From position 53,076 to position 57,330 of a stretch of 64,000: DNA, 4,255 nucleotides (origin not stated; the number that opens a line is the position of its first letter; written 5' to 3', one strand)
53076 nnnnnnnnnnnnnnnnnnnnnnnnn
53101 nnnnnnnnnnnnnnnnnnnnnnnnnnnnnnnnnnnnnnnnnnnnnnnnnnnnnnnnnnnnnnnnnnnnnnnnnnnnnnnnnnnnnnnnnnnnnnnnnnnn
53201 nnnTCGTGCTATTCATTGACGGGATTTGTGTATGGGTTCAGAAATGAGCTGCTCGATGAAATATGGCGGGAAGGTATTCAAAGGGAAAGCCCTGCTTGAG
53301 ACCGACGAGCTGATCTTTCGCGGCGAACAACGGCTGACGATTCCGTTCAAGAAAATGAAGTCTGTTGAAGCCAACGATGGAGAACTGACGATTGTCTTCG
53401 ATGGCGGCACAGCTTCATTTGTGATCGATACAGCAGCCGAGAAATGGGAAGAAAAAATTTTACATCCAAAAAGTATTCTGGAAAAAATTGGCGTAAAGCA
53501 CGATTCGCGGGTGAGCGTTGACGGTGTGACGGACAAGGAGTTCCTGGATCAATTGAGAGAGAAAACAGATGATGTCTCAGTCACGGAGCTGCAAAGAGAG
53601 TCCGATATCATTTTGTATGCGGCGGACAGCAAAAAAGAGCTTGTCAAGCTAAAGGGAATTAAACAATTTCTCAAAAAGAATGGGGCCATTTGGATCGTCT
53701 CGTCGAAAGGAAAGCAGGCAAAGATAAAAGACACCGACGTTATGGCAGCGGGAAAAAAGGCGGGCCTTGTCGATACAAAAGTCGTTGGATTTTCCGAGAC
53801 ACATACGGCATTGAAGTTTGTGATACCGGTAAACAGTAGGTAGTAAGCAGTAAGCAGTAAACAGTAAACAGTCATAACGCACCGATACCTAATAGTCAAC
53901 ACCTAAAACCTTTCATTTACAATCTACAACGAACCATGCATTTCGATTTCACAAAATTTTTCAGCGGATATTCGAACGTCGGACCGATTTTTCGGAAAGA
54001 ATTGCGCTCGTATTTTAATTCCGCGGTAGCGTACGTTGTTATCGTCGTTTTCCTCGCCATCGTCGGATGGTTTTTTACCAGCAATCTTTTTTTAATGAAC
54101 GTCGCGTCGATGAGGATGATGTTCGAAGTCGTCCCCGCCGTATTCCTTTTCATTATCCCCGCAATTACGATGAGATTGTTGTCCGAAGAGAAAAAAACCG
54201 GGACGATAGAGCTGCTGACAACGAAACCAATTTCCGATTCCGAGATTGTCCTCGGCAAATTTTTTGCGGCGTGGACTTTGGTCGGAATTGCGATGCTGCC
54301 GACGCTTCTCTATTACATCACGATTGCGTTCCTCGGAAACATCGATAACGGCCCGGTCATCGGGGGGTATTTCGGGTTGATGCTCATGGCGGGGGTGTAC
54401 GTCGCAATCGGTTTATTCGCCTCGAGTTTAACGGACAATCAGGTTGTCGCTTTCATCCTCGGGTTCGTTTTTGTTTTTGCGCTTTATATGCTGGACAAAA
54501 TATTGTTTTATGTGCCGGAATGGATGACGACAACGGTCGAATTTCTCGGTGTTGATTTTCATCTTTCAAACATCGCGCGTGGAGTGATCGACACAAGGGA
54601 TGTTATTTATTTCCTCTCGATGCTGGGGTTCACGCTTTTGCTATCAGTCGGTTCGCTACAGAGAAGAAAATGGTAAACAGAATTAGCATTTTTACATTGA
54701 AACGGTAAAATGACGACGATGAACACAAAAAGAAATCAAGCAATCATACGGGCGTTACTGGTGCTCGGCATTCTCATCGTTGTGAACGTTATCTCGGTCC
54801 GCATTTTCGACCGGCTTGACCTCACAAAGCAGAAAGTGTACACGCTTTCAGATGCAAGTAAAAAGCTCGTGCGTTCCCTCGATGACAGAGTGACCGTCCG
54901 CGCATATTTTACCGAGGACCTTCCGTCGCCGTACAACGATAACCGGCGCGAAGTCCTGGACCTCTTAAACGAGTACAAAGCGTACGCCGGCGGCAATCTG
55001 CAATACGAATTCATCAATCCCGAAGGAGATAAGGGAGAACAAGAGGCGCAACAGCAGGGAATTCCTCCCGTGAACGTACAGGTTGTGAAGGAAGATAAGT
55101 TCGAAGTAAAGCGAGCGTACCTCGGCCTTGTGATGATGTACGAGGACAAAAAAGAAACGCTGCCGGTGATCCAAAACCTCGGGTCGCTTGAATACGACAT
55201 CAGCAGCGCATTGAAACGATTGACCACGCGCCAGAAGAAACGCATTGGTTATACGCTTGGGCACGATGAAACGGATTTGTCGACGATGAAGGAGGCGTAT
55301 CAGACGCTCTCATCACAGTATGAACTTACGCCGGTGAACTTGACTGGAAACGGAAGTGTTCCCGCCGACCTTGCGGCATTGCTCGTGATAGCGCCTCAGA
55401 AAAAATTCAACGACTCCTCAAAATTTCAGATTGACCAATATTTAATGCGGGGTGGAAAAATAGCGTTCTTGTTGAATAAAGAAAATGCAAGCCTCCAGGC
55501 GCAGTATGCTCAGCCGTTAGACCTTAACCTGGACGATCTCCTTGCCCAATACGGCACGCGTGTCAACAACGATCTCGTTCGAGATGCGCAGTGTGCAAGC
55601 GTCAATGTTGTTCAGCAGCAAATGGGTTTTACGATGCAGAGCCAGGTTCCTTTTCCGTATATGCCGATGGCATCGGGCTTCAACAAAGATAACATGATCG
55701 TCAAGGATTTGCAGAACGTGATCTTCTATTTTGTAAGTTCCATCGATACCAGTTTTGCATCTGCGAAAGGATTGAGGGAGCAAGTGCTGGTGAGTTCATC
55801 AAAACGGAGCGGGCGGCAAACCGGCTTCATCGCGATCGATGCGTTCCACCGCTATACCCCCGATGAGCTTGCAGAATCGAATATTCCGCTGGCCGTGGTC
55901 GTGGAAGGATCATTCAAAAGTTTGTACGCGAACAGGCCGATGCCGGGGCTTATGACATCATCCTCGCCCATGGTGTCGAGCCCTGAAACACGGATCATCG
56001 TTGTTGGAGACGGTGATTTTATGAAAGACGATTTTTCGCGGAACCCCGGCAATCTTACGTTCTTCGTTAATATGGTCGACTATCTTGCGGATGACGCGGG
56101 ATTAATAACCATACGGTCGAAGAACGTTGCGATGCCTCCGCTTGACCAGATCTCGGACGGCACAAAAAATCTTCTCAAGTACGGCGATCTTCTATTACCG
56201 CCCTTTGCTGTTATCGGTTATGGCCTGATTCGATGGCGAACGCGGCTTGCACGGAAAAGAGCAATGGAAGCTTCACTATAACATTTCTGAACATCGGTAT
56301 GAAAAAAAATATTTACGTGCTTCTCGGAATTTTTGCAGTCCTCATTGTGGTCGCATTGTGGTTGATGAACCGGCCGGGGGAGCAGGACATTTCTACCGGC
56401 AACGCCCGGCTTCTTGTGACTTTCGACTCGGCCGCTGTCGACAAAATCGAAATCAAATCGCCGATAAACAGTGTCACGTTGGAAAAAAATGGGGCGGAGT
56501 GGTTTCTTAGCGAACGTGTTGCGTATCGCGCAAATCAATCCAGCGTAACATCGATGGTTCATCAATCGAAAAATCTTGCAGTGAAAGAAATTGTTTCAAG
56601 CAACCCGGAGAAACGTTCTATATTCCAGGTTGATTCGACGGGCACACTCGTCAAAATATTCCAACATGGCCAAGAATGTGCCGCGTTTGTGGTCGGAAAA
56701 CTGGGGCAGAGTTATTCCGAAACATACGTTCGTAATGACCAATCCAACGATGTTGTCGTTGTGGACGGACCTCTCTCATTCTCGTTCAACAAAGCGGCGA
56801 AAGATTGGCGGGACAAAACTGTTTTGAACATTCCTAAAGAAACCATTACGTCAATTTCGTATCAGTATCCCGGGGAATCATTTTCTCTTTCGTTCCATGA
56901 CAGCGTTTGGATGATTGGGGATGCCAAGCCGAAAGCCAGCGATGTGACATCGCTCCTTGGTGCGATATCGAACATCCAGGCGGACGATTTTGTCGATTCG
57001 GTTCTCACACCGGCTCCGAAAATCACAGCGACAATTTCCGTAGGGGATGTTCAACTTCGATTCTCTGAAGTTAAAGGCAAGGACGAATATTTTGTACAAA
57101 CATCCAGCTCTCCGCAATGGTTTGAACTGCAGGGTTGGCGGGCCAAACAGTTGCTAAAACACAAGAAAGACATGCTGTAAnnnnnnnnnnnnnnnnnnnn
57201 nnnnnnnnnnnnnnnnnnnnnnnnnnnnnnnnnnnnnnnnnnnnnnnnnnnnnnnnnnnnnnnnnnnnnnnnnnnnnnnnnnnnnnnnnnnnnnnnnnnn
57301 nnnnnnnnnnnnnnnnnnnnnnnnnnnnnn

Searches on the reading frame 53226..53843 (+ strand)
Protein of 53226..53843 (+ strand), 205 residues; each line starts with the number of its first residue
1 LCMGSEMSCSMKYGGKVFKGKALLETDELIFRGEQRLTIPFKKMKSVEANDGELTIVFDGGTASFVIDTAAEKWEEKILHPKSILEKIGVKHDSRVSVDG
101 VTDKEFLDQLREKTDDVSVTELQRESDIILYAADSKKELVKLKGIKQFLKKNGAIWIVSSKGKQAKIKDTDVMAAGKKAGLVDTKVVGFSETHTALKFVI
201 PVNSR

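Call 70: search_protein_families(library=pfam, proteins=[window:53226-53843:+], max_evalue=0.001)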
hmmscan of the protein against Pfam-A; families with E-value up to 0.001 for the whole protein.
window:53226-53843:+ (205 aa): 1 family
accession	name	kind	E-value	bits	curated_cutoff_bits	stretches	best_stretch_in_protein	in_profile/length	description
PF11253.13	DUF3052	-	3.4e-06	27.4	22.7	1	94-199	25-122/125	Protein of unknown function (DUF3052)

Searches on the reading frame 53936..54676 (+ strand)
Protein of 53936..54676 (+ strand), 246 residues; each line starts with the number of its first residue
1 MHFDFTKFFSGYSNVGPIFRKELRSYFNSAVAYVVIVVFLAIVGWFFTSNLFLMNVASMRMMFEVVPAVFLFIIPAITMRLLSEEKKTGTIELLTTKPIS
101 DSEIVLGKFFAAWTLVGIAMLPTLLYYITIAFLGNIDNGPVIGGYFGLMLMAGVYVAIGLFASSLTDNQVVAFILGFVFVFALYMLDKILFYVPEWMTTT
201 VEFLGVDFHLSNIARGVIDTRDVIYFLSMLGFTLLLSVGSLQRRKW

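Call 70: search_protein_families(library=pfam, proteins=[window:53936-54676:+], max_evalue=0.001)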
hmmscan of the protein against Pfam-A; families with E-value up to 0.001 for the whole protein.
window:53936-54676:+ (246 aa): 5 families
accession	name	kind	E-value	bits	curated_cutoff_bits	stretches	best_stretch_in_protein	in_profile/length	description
PF12679.13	ABC2_membrane_2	-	4.3e-13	49.6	27.2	1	18-191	3-203/283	ABC-2 family transporter protein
PF12698.13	ABC2_membrane_3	-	5e-11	42.7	31.6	1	63-185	166-288/347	ABC-2 family transporter protein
PF12730.13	ABC2_membrane_4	-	2.2e-06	28.2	27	1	31-182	19-178/179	ABC-2 family transporter protein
PF13346.12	ABC2_membrane_5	-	4.6e-06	26.8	25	1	52-240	28-196/205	ABC-2 family transporter protein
PF01061.29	ABC2_membrane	-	0.00064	19.7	26.9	1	18-186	6-176/211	ABC-2 type transporter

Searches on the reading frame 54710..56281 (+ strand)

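Call 70: search_protein_families(library=pfam, proteins=[window:54710-56281:+], max_evalue=0.001)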
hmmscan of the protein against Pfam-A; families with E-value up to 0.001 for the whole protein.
window:54710-56281:+ (523 aa): 3 families
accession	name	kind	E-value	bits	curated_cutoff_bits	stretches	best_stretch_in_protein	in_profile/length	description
PF09822.16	ABC_transp_aux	-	8.1e-67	225.9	34.7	1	176-454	1-287/288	ABC-type uncharacterized transport system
PF23357.1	DUF7088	-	2.6e-30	105.1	27.8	1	40-142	1-104/105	Domain of unknown function (DUF7088)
PF23355.1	IFT52_GIFT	-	9.8e-07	28.5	27.2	1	193-290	18-108/246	IFT52 GIFT domain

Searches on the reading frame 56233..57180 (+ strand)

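Call 70: search_protein_families(library=pfam, proteins=[window:56233-57180:+], max_evalue=0.001)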
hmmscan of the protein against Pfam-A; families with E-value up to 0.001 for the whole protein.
window:56233-57180:+ (315 aa): 1 family
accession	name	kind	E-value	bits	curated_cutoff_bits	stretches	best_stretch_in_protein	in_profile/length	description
PF14238.11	DUF4340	-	2.4e-23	83.8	25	1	90-255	1-169/183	Domain of unknown function (DUF4340)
